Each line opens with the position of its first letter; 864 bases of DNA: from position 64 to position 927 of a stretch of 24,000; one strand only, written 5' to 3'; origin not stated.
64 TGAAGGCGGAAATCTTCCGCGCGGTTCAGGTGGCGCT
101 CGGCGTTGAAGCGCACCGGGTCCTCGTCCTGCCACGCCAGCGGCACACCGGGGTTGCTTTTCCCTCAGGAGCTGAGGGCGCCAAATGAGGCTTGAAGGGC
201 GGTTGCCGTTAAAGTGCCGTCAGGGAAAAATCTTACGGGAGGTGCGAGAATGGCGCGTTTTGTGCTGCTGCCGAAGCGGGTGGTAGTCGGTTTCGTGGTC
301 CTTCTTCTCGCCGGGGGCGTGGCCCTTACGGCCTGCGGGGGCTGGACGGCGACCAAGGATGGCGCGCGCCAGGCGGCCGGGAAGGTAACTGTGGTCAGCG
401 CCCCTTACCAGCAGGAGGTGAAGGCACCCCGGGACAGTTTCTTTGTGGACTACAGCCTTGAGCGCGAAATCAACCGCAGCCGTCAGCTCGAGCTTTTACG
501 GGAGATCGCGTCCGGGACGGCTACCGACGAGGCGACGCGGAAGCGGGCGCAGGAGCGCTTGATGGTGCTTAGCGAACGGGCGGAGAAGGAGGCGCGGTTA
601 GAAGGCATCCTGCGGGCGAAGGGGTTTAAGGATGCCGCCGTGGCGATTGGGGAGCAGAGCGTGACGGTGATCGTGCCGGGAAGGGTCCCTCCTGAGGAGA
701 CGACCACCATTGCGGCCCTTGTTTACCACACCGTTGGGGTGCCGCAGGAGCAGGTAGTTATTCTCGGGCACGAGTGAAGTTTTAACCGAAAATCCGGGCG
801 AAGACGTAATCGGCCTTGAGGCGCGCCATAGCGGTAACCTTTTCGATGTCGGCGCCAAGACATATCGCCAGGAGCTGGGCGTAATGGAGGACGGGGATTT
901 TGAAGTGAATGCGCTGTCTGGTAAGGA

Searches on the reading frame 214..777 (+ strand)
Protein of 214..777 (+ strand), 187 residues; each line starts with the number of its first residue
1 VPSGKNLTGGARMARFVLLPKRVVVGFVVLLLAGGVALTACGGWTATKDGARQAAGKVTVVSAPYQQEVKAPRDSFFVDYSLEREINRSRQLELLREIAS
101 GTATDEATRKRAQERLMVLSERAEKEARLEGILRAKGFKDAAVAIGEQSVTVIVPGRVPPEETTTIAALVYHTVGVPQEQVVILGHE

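Call 4: search_protein_families(library=pfam, proteins=[window:214-777:+])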
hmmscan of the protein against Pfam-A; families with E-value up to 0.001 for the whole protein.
window:214-777:+ (187 aa): 1 family
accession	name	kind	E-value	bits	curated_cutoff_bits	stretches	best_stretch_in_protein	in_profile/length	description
PF12685.13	SpoIIIAH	-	4.6e-26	92.4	30.6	1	61-183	68-191/191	SpoIIIAH-like protein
